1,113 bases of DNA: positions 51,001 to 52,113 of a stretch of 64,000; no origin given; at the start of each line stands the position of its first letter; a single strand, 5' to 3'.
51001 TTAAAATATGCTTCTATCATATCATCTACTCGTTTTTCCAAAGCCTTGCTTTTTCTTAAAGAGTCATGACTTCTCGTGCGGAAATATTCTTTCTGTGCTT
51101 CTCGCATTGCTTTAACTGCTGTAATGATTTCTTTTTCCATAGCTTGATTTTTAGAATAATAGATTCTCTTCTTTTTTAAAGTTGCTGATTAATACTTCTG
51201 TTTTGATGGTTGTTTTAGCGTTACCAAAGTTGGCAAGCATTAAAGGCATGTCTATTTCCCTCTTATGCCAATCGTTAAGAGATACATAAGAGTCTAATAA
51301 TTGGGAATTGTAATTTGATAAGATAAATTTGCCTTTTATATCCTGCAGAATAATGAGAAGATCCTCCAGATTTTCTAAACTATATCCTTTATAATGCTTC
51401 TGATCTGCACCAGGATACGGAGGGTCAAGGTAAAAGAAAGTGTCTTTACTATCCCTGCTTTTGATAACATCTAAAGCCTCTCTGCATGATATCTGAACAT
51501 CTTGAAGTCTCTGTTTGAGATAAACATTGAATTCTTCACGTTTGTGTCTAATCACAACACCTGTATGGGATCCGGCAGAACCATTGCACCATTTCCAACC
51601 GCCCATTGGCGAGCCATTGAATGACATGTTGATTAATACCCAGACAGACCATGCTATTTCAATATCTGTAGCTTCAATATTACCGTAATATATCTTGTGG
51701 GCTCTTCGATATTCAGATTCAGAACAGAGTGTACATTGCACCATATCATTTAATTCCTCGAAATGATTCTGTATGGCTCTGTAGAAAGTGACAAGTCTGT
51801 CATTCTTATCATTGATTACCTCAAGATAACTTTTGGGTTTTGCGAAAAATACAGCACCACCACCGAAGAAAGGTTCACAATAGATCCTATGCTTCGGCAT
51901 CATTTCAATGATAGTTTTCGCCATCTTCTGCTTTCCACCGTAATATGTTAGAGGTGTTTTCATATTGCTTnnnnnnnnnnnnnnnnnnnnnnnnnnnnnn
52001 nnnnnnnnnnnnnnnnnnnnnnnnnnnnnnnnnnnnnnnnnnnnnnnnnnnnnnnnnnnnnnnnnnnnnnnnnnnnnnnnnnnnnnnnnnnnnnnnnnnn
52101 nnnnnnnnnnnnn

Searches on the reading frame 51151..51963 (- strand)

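Call 24: search_protein_families(library=phrogs, proteins=[window:51151-51963:-], max_evalue=0.001)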
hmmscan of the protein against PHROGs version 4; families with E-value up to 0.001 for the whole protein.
window:51151-51963:- (270 aa): 6 families
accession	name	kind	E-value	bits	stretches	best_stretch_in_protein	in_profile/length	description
phrog_56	-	other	1.8e-66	226.8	1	1-264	61-325/647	DNA methyltransferase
phrog_1996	-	other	4.3e-25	89.4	1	148-266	29-145/150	DNA methyltransferase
phrog_13242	-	unknown function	8.9e-20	72.1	1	8-264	32-277/450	-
phrog_23217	-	unknown function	5.2e-16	59.8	1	2-87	4-84/109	-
phrog_26700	-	unknown function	4.9e-11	42.8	1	7-265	12-279/552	-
phrog_116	-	other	1.5e-05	24.5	1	11-194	520-703/779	DNA methyltransferase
